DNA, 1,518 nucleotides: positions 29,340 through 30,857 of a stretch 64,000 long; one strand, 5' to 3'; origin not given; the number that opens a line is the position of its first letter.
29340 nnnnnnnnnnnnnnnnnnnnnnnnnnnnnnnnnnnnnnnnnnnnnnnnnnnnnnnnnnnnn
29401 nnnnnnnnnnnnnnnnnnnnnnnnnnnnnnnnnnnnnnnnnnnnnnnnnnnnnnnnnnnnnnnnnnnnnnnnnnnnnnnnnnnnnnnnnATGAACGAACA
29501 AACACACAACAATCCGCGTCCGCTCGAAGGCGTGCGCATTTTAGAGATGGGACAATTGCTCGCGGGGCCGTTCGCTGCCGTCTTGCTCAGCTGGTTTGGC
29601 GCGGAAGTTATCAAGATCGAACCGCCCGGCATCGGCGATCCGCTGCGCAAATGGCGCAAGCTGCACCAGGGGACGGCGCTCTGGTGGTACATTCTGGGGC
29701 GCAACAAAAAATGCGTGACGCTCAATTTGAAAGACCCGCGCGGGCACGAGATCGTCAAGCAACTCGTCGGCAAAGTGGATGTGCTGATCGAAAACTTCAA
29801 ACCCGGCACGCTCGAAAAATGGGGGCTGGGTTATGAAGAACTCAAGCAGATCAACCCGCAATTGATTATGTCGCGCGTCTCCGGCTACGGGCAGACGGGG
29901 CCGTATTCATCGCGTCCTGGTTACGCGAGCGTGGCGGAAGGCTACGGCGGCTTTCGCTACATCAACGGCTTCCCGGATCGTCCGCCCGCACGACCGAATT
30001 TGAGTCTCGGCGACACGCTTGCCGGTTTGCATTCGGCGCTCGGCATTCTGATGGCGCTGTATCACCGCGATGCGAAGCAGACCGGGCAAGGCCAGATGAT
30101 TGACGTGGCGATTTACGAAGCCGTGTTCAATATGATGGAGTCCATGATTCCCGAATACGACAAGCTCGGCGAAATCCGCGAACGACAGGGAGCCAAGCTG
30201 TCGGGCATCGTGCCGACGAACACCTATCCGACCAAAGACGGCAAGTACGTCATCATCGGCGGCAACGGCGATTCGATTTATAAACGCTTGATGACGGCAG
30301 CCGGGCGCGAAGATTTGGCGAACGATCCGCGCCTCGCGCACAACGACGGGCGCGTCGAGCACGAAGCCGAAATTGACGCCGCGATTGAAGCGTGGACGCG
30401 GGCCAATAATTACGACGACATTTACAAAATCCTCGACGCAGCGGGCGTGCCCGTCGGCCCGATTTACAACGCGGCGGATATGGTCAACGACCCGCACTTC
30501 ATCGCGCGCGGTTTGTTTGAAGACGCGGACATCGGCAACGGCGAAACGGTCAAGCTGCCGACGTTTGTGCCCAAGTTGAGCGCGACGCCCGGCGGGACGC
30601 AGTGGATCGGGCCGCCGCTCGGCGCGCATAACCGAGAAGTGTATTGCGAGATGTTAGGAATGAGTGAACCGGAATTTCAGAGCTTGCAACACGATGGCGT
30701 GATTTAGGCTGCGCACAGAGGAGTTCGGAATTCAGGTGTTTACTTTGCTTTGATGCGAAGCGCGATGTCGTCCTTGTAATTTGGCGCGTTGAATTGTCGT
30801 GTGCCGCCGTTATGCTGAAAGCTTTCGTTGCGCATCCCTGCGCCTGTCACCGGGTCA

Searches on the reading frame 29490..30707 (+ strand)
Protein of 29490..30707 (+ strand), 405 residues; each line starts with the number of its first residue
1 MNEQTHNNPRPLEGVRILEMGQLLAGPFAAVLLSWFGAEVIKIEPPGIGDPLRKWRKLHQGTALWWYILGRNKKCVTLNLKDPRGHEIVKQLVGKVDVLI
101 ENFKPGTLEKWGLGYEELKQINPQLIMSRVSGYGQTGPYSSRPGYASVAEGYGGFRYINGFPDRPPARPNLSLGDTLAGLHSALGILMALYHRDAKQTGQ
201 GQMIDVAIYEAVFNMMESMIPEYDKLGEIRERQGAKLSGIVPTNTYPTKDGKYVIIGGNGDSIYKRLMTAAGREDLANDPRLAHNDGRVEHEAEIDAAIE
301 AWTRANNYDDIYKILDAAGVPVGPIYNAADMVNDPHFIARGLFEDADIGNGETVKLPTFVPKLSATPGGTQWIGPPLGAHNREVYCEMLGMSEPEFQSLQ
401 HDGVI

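Call 7: search_protein_families(library=pfam, max_evalue=1, proteins=[window:29490-30707:+])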
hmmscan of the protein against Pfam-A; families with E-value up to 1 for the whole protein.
window:29490-30707:+ (405 aa): 1 family
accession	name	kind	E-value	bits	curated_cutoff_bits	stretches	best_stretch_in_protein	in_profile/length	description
PF02515.22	CoA_transf_3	-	6.3e-122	407.7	23.3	1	12-381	1-366/366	CoA-transferase family III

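Call 8: find_encoding_contigs(protein=window:29490-30707:+, flank=6000, max_places=10)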
Protein window:29490-30707:+ (405 aa): 3 contigs read that carry it; 3 places shown.
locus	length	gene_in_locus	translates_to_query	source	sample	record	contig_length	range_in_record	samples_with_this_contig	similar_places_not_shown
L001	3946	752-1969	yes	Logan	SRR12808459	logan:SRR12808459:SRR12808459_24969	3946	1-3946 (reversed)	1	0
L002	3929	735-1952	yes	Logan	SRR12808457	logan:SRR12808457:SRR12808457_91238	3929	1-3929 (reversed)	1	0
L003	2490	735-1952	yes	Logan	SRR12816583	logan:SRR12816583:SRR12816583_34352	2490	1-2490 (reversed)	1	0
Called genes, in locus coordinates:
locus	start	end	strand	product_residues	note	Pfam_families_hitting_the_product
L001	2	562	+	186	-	?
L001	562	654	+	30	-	-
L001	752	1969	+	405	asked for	PF02515:CoA_transf_3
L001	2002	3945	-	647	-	?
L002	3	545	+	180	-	?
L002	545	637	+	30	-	-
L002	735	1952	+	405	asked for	PF02515:CoA_transf_3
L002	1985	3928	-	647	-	?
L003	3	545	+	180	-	?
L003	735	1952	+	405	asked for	PF02515:CoA_transf_3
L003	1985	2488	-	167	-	?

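Call 11: find_related_loci(query=window:29490-30707:+, collection=genome_contigs, flank=10000)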
Query window:29490-30707:+ (405 aa) in genome_contigs; peptide patterns used: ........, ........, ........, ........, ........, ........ (x = any residue, [..] = any of these).
73 stretches matched a pattern; 22 encode a relative of the query (tblastn E <= 1e-3); 22 distinct loci.
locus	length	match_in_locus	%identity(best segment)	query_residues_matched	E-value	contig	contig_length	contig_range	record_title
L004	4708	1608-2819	79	2-405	0e+0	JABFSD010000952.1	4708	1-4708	MAG: Acidobacteria bacterium isolate S-RSF-IL-17 seq_8745, whole genome shotgun sequence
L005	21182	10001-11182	52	11-405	2e-146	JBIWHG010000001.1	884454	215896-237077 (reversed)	Ureibacillus sp. NPDC094379 NPDC094379_188_F8.ctg-0001, whole genome shotgun sequence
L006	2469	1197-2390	54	4-405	7e-155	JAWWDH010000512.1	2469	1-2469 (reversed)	MAG: Pseudomonas sp. isolate HN18.bin.9 k141_785787_length_2469_cov_6.0000, whole genome shotgun sequence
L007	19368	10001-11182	52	11-405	8e-146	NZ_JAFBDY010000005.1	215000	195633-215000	Lysinibacillus composti strain DSM 24785 Ga0454038_05, whole genome shotgun sequence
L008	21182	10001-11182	53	10-405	4e-140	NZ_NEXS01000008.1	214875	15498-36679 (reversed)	Advenella sp. S44 Contig_71, whole genome shotgun sequence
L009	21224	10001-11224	43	1-405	2e-108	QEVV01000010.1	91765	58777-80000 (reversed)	MAG: Chloroflexi bacterium isolate SAR202-VII-2 Ga0133547_10000814, whole genome shotgun sequence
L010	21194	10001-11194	53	6-405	5e-142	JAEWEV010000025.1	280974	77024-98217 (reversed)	MAG: Proteobacteria bacterium isolate OH_PBlB_157 k127_760917, whole genome shotgun sequence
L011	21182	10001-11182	41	11-405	1e-92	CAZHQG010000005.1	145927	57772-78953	MAG TPA_asm: uncultured Candidatus Binatia bacterium isolate binchicken_co40_104 genome assembly, contig: NODE_131_lengt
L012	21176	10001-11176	39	12-405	1e-85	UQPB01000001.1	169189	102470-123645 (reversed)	uncultured Pelosinus sp. isolate UMGS495 genome assembly, contig: NODE_26_length_169189_cov_11.384358, whole genome shot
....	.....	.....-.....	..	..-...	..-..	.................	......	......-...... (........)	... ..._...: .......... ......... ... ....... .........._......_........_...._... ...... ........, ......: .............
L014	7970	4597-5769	36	11-405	2e-66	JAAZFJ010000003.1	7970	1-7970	MAG: Syntrophomonadaceae bacterium isolate AS10tlH2TH_207 3658_AS10, whole genome shotgun sequence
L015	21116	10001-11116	32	10-384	1e-60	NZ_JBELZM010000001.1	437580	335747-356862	MAG: Solibacillus sp. isolate 240_Sum.1 NODE_1_length_437580_cov_33.557623, whole genome shotgun sequence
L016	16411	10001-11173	30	11-405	4e-58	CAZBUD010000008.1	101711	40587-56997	MAG TPA_asm: uncultured Enterobacteriaceae bacterium isolate SRP092902_co1_597 genome assembly, contig: NODE_120_length_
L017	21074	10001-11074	32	12-385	6e-48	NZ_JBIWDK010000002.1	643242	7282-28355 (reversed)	Peribacillus sp. NPDC097224 NPDC097224_222_D6.ctg-0002, whole genome shotgun sequence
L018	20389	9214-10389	30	10-405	1e-47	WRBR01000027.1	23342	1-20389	MAG: Coriobacteriia bacterium isolate Lab288P1bin85 Ga0131853_10005257, whole genome shotgun sequence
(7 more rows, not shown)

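Call 27: list_cluster_members(proteins=[P0014, window:29490-30707:+, window:26519-28060:+, P0001, P0005])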
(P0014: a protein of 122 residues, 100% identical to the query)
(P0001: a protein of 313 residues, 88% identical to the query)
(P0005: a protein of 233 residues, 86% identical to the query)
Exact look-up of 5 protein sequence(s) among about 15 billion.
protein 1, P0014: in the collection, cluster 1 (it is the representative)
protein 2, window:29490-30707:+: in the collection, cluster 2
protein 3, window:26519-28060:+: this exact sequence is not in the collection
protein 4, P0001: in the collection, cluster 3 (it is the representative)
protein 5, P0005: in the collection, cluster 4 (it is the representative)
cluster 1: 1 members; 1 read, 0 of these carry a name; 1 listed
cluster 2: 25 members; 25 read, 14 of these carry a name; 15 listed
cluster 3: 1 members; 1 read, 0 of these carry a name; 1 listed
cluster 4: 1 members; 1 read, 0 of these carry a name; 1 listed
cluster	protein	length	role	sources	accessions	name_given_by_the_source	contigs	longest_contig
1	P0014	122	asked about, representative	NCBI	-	-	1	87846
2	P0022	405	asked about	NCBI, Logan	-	-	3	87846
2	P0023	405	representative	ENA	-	-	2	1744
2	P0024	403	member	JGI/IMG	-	crotonobetainyl-CoA:carnitine CoA-transferase CaiB-like acyl-CoA transferase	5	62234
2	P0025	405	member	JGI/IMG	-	crotonobetainyl-CoA:carnitine CoA-transferase CaiB-like acyl-CoA transferase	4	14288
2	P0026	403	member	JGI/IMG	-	crotonobetainyl-CoA:carnitine CoA-transferase CaiB-like acyl-CoA transferase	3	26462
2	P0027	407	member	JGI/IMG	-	crotonobetainyl-CoA:carnitine CoA-transferase CaiB-like acyl-CoA transferase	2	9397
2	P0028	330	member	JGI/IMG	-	crotonobetainyl-CoA:carnitine CoA-transferase CaiB-like acyl-CoA transferase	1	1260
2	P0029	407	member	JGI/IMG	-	crotonobetainyl-CoA:carnitine CoA-transferase CaiB-like acyl-CoA transferase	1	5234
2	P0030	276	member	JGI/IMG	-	crotonobetainyl-CoA:carnitine CoA-transferase CaiB-like acyl-CoA transferase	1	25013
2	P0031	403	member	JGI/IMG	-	crotonobetainyl-CoA:carnitine CoA-transferase CaiB-like acyl-CoA transferase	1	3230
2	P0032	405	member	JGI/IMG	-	crotonobetainyl-CoA:carnitine CoA-transferase CaiB-like acyl-CoA transferase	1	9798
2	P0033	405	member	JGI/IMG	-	crotonobetainyl-CoA:carnitine CoA-transferase CaiB-like acyl-CoA transferase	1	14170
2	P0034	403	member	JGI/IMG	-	crotonobetainyl-CoA:carnitine CoA-transferase CaiB-like acyl-CoA transferase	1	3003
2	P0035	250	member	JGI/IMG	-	formyl-CoA transferase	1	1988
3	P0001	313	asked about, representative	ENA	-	-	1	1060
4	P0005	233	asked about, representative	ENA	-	-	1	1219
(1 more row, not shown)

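Call 28: find_encoding_contigs(protein=P0024, flank=8000, max_places=6)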
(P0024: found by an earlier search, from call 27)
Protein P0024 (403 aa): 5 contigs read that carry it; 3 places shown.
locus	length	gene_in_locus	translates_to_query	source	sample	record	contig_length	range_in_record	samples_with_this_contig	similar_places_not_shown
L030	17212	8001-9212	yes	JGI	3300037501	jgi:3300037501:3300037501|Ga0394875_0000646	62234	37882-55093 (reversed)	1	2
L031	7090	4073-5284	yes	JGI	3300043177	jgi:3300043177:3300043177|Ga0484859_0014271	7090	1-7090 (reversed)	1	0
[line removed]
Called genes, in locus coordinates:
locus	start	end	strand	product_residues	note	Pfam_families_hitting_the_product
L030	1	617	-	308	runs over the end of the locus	PF00903:Glyoxalase (weak), PF13669:Glyoxalase_4 (faint), PF00903:Glyoxalase (weak)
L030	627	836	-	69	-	-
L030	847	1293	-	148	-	-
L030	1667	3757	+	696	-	PF05378:Hydant_A_N, PF01968:Hydantoinase_A, PF19278:Hydant_A_C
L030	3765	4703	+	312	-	PF14261:DUF4351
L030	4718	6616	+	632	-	PF02538:Hydantoinase_B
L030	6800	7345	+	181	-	PF14261:DUF4351 (weak)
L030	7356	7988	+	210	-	PF00857:Isochorismatase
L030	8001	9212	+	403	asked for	PF02515:CoA_transf_3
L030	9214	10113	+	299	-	PF00682:HMGL-like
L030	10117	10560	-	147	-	PF12204:DUF3598_N (weak)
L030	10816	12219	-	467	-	PF03972:MmgE_PrpD_N, PF19305:MmgE_PrpD_C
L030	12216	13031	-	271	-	PF04199:Cyclase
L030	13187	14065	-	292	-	PF03328:HpcH_HpaI, PF15617:C-C_Bond_Lyase (weak)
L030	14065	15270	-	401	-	PF02515:CoA_transf_3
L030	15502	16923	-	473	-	PF01946:Thi4 (weak), PF01494:FAD_binding_3 (faint), PF07992:Pyr_redox_2 (weak), PF00890:FAD_binding_2 (weak), PF01266:DAO, PF01593:Amino_oxidase, PF12831:FAD_oxidored (weak), PF13450:NAD_binding_8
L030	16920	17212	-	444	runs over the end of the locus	PF00155:Aminotran_1_2 (weak), PF01053:Cys_Met_Meta_PP (weak), PF00266:Aminotran_5, PF01041:DegT_DnrJ_EryC1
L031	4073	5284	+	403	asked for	PF02515:CoA_transf_3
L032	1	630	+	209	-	?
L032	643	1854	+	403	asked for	PF02515:CoA_transf_3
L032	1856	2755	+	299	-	PF00682:HMGL-like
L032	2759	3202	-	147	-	PF12204:DUF3598_N (weak)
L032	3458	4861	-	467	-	PF03972:MmgE_PrpD_N, PF19305:MmgE_PrpD_C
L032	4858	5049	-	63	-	?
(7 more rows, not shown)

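Call 30: find_encoding_contigs(protein=P0027, flank=8000, max_places=4)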
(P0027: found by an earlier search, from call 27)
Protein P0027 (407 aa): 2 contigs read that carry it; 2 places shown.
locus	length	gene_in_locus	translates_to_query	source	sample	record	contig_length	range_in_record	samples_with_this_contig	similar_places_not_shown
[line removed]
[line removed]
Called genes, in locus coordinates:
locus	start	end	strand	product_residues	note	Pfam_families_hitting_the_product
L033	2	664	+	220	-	?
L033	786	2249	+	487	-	PF00171:Aldedh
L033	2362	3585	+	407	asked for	PF02515:CoA_transf_3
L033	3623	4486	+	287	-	PF00682:HMGL-like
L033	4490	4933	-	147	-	PF12204:DUF3598_N (weak)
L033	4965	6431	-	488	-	PF00171:Aldedh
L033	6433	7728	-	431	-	PF07690:MFS_1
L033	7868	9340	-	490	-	PF01979:Amidohydro_1, PF07969:Amidohydro_3 (weak)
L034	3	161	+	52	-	?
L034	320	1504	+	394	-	PF01266:DAO (weak), PF01494:FAD_binding_3, PF13450:NAD_binding_8 (weak)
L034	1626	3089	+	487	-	PF00171:Aldedh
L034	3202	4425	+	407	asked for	PF02515:CoA_transf_3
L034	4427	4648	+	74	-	?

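Call 31: find_encoding_contigs(protein=P0025, flank=8000, max_places=4)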
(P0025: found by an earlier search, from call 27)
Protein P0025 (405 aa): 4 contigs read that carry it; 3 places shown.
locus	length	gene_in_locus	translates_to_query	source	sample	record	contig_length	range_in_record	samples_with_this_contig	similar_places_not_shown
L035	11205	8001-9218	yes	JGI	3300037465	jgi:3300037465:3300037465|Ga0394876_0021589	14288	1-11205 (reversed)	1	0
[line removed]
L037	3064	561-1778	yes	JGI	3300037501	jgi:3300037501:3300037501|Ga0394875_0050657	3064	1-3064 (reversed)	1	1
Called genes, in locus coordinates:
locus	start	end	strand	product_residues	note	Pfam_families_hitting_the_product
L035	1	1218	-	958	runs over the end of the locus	PF13620:CarboxypepD_reg, PF13715:CarbopepD_reg_2, PF07715:Plug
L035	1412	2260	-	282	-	PF06405:RCC_reductase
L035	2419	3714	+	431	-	PF02771:Acyl-CoA_dh_N, PF02770:Acyl-CoA_dh_M, PF08028:Acyl-CoA_dh_2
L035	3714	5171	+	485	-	PF00171:Aldedh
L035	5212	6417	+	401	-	PF01494:FAD_binding_3, PF01266:DAO, PF12831:FAD_oxidored (weak), PF13450:NAD_binding_8 (weak)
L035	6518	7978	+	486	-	PF00171:Aldedh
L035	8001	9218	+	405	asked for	PF02515:CoA_transf_3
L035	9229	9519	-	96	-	-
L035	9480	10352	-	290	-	PF01261:AP_endonuc_2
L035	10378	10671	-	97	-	-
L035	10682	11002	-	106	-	-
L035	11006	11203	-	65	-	?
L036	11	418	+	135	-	PF00171:Aldedh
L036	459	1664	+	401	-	PF01494:FAD_binding_3, PF01266:DAO (weak), PF12831:FAD_oxidored (faint), PF13450:NAD_binding_8 (weak)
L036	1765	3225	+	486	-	PF00171:Aldedh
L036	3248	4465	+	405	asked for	PF02515:CoA_transf_3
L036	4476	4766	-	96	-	-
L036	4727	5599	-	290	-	PF01261:AP_endonuc_2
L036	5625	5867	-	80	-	?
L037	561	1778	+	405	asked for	PF02515:CoA_transf_3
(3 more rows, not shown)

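Call 51: search_protein_families(library=ncbifam, proteins=[L035:2419-3714:+, L035:3714-5171:+, L035:5212-6417:+, L035:6518-7978:+, window:29490-30707:+, L035:1412-2260:-], max_evalue=0.00001)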
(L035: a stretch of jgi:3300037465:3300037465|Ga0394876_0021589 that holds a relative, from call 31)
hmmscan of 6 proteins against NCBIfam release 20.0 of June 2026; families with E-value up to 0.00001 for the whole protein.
L035:2419-3714:+ (431 aa): 17 families
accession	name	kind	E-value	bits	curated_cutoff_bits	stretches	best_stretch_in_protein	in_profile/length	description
NF049984.1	Rv1679_FadE16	equivalog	2.1e-29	102.9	600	1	26-399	4-351/371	Rv1679 family acyl-CoA dehydrogenase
NF045652.1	ProlPCPDhRedW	equivalog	9e-25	87.3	650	1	41-376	27-337/376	L-prolyl-[peptidyl-carrier protein] dehydrogenase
NF042439.1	SulpropCoADesulf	equivalog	1.5e-24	86.5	600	1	33-398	11-355/379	3-sulfinopropanoyl-CoA desulfinase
NF043006.1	CyhCrbnylCoADH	equivalog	2.3e-20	72.9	650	1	37-332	26-300/380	cyclohexane-1-carbonyl-CoA dehydrogenase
NF042972.1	AcrlCoAredClosAcrC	equivalog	1.2e-19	70.2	640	1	35-335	25-304/378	acryloyl-CoA reductase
TIGR04022.1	sulfur_SfnB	equivalog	2.1e-19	69.7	430.9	1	32-331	19-295/391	SfnB family sulfur acquisition oxidoreductase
NF045629.1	monooxsub_HsaA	equivalog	1.2e-17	63.7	450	2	164-290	112-230/383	3-hydroxy-9,10-secoandrosta-1,3,5(10)-triene-9,17-dione monooxygenase oxygenase subunit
NF043015.1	DibenthMonoxDszC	equivalog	1e-16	60.8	850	1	35-297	30-279/415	dibenzothiophene monooxygenase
NF053553.1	prodigi_MBC_PigA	equivalog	2.1e-16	60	500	1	35-297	25-271/381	prodigiosin MBC biosynthesis dehydrogenase PigA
NF045552.1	GlutCoADH_Des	equivalog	4.5e-15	55.7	470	1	52-327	43-298/387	glutaryl-CoA dehydrogenase Acd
NF058590.1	AcCoDHFadEBacil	equivalog_domain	1.5e-12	46.9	600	1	48-297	55-283/586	acyl-CoA dehydrogenase FadE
NF008997.0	PRK12341.1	equivalog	2.6e-11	43.2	537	1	40-331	31-300/382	acyl-CoA dehydrogenase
NF045920.1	HphnlacHdxOX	equivalog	7.7e-11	41.5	650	0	26-101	4-79/384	p-hydroxyphenylacetate 3-hydroxylase oxygenase component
NF002885.1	PRK03354.1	equivalog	3.1e-09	36.4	540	1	41-394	32-354/378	crotonobetainyl-CoA dehydrogenase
TIGR03207.1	cyc_hxne_CoA_dh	equivalog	5.2e-08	32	575.35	1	17-307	7-272/372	cyclohexanecarboxyl-CoA dehydrogenase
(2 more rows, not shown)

L035:3714-5171:+ (485 aa): 40 families (the best 25 are shown)
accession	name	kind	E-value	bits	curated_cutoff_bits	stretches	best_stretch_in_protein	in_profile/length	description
TIGR02299.1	HpaE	equivalog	1.9e-91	307.1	638.35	1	11-478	4-476/488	5-carboxymethyl-2-hydroxymuconate semialdehyde dehydrogenase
NF010000.0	PRK13473.1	subfamily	5.8e-81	272.5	615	1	24-462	18-456/475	aminobutyraldehyde dehydrogenase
TIGR01804.1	BADH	equivalog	1.2e-77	261.5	668.6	1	13-467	3-460/467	betaine-aldehyde dehydrogenase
NF006916.0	PRK09407.1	equivalog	1.1e-74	251.9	521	1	27-468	38-482/526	succinic semialdehyde dehydrogenase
NF045735.1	PaDhStyDPseudo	equivalog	4.2e-74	249.9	850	1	11-474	6-477/483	phenylacetaldehyde dehydrogenase StyD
TIGR03216.1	OH_muco_semi_DH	equivalog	2.3e-71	240.9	693.25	1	29-478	20-479/481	2-hydroxymuconic semialdehyde dehydrogenase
NF009725.0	PRK13252.1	equivalog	3.1e-70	237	593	1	13-478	12-479/488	betaine-aldehyde dehydrogenase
TIGR01780.1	SSADH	subfamily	1.5e-69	235.1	646.35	1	29-467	3-441/448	succinate-semialdehyde dehydrogenase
NF045736.1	PaDhStyDRhodo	equivalog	1.2e-67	228.5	800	1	29-461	24-460/479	phenylacetaldehyde dehydrogenase StyD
NF052305.1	DioxValDhHalo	equivalog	3.1e-63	214.3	750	1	12-445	9-448/483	2,5-dioxovalerate dehydrogenase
NF007497.0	PRK10090.1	equivalog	7.4e-63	213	500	1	12-478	11-477/480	aldehyde dehydrogenase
TIGR04284.1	aldehy_Rv0768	hypoth_equivalog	8.4e-63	213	775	1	11-476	4-476/480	aldehyde dehydrogenase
NF006915.0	PRK09406.1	equivalog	5.7e-61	206.8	730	1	29-476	7-454/457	NADP-dependent succinic semialdehyde dehydrogenase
NF008415.0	PRK11241.1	equivalog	9.5e-61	205.9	828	1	12-463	15-465/482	NADP-dependent succinate-semialdehyde dehydrogenase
NF050026.1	AcaldDHExaC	equivalog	1.5e-58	198.7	900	1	11-462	19-477/503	acetaldehyde dehydrogenase ExaC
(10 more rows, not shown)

L035:5212-6417:+ (401 aa): 61 families (the best 25 are shown)
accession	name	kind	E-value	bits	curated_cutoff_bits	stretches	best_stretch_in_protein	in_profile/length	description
NF004832.0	PRK06184.1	subfamily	1.6e-70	238.4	476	1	9-375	3-367/506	hypothetical protein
NF006002.0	PRK08132.1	subfamily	1.6e-69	234.7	416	1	4-377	17-388/552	FAD-dependent oxidoreductase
NF004831.0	PRK06183.1-5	equivalog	6.3e-62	209.8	546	1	10-354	6-346/568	bifunctional 3-(3-hydroxy-phenyl)propionate/3-hydroxycinnamic acid hydroxylase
NF004780.0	PRK06126.1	subfamily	8.2e-60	202.6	445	1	8-359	4-374/552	hypothetical protein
NF004829.0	PRK06183.1-3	subfamily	1.1e-54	186.1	390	1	8-391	4-389/520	bifunctional 3-(3-hydroxy-phenyl)propionate/3-hydroxycinnamic acid hydroxylase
NF046068.1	AkvoneHdxseDnrF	equivalog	2.4e-50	171.7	650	1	15-365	1-363/439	aklavinone 12-hydroxylase DnrF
NF006092.0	PRK08244.1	equivalog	1.7e-49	168.8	644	1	13-363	3-347/494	monooxygenase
NF046069.1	AkvoneHdxseRdmE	equivalog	5.6e-49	167.3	700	1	15-366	1-365/521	aklavinone 12-hydroxylase RdmE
NF004828.0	PRK06183.1-2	equivalog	1.3e-47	162.4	853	1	4-350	4-343/568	bifunctional 3-(3-hydroxy-phenyl)propionate/3-hydroxycinnamic acid hydroxylase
NF033145.1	rif_monoox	equivalog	5.7e-44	150.7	800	1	14-369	2-349/472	rifampin monooxygenase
NF004827.0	PRK06183.1-1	equivalog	1.6e-42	145.7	966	1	8-349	11-348/554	bifunctional 3-(3-hydroxy-phenyl)propionate/3-hydroxycinnamic acid hydroxylase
NF004830.0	PRK06183.1-4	equivalog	2.8e-38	131.7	1135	1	3-349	9-351/617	bifunctional 3-(3-hydroxy-phenyl)propionate/3-hydroxycinnamic acid hydroxylase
NF005303.0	PRK06834.1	subfamily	5e-38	130.9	625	1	13-383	4-352/488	hypothetical protein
NF004834.1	PRK06185.1-3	subfamily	9.2e-35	120.2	500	2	9-186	4-179/420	FAD-dependent oxidoreductase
TIGR01988.1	Ubi-OHases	subfamily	3.2e-33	115.1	224.65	1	14-350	1-342/387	ubiquinone biosynthesis hydroxylase, UbiH/UbiF/VisC/COQ6 family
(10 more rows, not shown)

L035:6518-7978:+ (486 aa): 41 families (the best 25 are shown)
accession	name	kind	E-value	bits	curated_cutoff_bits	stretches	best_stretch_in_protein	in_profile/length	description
NF045735.1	PaDhStyDPseudo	equivalog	2.5e-114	382.6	850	1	11-476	5-480/483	phenylacetaldehyde dehydrogenase StyD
TIGR02299.1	HpaE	equivalog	8.3e-112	374.3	638.35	1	11-484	3-483/488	5-carboxymethyl-2-hydroxymuconate semialdehyde dehydrogenase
TIGR01804.1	BADH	equivalog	9.4e-110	367.3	668.6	1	12-473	1-467/467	betaine-aldehyde dehydrogenase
NF009725.0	PRK13252.1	equivalog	1.8e-109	366.4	593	1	8-480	6-482/488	betaine-aldehyde dehydrogenase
NF010000.0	PRK13473.1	subfamily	2.4e-109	366.1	615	1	12-478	6-473/475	aminobutyraldehyde dehydrogenase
NF040648.1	lactal_redase_Meth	equivalog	3.9e-109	365.7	650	1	26-477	13-462/463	lactaldehyde dehydrogenase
NF006916.0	PRK09407.1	equivalog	7.1e-109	364.8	521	1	20-477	30-492/526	succinic semialdehyde dehydrogenase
TIGR01780.1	SSADH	subfamily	1.1e-106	357.4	646.35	1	28-473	1-448/448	succinate-semialdehyde dehydrogenase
NF045736.1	PaDhStyDRhodo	equivalog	6e-103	344.9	800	1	10-477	4-477/479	phenylacetaldehyde dehydrogenase StyD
NF007497.0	PRK10090.1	equivalog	1.1e-101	341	500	1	7-473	5-473/480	aldehyde dehydrogenase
NF042993.1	AlphKGSA_gudD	equivalog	2.3e-100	336.6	770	1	8-477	3-480/481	alpha-ketoglutaric semialdehyde dehydrogenase GucD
NF007352.0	PRK09847.1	equivalog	5e-100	335.4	850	1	10-478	21-494/495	aldehyde dehydrogenase PuuC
TIGR03216.1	OH_muco_semi_DH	equivalog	5.6e-98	328.6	693.25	1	12-478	4-480/481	2-hydroxymuconic semialdehyde dehydrogenase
NF052305.1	DioxValDhHalo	equivalog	6.1e-94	315.6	750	1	12-473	8-477/483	2,5-dioxovalerate dehydrogenase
NF008415.0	PRK11241.1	equivalog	1.6e-91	307.4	828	1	12-478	14-481/482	NADP-dependent succinate-semialdehyde dehydrogenase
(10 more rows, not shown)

window:29490-30707:+ (405 aa): 7 families
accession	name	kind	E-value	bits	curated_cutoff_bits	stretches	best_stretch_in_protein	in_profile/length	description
NF052585.1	SucGlutTfsCaiB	equivalog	1e-76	258.1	750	1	7-388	3-388/394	succinate--glutarate CoA-transferase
NF003809.0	PRK05398.1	subfamily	3.1e-76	256.6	442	1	10-405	3-416/416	formyl-CoA transferase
TIGR03253.1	oxalate_frc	equivalog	1.5e-71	241.3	504.2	2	10-217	2-208/416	formyl-CoA transferase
NF008511.0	PRK11430.1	equivalog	3.5e-66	223.9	522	1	10-346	8-341/381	CoA:oxalate CoA-transferase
NF041294.1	Scnl_mescCoAtase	equivalog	9.5e-66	222.5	700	1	12-384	4-379/381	succinyl-CoA:mesaconate CoA-transferase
NF002914.1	PRK03525.1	equivalog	6.6e-45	153.7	413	1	11-405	9-397/400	L-carnitine CoA-transferase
TIGR04253.1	mesacon_CoA_iso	equivalog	1.2e-30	106.8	725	1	12-404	3-399/403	2-methylfumaryl-CoA isomerase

L035:1412-2260:- (282 aa): 0 families
